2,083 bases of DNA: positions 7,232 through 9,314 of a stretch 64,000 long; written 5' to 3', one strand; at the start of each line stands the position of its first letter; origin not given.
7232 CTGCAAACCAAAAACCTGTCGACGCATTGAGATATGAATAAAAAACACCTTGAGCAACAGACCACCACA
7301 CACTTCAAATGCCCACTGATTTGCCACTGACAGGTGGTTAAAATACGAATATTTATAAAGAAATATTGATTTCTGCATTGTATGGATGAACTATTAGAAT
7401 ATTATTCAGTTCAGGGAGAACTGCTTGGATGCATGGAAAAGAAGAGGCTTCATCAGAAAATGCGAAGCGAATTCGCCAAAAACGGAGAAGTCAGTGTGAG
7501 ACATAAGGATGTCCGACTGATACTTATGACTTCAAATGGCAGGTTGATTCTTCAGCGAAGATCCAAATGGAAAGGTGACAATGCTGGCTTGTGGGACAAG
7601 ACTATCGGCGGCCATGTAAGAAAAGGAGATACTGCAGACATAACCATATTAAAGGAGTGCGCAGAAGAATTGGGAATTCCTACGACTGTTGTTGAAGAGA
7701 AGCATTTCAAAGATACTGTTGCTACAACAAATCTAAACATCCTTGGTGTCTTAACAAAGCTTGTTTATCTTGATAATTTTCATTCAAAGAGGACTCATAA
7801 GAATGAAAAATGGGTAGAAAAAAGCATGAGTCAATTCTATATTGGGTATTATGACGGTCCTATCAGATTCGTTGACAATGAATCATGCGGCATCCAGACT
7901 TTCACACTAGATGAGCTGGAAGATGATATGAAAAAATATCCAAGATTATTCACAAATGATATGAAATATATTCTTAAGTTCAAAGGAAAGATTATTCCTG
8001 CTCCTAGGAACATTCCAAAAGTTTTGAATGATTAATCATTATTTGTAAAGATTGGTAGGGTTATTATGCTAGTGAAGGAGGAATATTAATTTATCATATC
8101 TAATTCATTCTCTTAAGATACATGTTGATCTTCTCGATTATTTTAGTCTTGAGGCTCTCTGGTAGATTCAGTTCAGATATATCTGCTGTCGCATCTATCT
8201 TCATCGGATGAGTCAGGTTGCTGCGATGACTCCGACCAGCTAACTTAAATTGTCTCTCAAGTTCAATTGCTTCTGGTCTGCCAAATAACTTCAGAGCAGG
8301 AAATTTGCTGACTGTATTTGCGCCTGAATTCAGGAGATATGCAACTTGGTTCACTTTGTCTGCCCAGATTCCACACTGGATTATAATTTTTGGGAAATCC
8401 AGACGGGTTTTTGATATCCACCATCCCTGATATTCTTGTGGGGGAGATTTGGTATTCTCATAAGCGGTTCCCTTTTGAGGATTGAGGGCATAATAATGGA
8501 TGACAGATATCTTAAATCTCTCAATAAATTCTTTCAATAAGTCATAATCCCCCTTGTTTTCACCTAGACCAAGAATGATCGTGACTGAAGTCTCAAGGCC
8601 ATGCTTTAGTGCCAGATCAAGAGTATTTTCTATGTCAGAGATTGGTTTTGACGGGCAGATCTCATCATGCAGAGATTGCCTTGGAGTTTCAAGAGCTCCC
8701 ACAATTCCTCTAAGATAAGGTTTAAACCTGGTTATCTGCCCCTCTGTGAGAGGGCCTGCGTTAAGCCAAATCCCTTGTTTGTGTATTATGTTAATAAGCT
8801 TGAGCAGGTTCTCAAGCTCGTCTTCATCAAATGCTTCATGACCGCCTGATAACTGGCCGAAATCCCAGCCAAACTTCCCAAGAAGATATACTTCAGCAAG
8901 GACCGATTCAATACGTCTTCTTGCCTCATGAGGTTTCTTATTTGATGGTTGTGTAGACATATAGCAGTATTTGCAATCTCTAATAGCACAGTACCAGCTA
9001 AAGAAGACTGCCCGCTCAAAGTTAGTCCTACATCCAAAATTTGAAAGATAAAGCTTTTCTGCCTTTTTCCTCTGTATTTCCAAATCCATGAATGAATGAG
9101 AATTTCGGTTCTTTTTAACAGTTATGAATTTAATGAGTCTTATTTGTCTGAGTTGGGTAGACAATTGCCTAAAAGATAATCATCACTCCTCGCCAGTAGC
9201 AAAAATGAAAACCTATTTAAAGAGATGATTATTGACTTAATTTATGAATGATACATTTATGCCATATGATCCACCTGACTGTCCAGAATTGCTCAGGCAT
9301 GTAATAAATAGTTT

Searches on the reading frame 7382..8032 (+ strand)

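Call 55: search_protein_families(library=pfam, proteins=[window:7382-8032:+], max_evalue=0.001)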
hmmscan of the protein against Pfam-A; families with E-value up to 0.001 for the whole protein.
window:7382-8032:+ (217 aa): 1 family
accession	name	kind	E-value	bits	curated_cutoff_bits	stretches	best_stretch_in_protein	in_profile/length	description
PF00293.34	NUDIX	-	7.5e-14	52.3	21.1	1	40-186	2-126/134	NUDIX domain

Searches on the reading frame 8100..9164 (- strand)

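Call 55: search_protein_families(library=pfam, proteins=[window:8100-9164:-], max_evalue=0.001)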
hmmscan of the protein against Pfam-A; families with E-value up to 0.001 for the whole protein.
window:8100-9164:- (354 aa): 1 family
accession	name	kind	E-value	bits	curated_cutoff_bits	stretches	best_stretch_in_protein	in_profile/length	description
PF04055.27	Radical_SAM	-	9.1e-12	45.9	29.5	1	62-211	9-163/166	Radical SAM superfamily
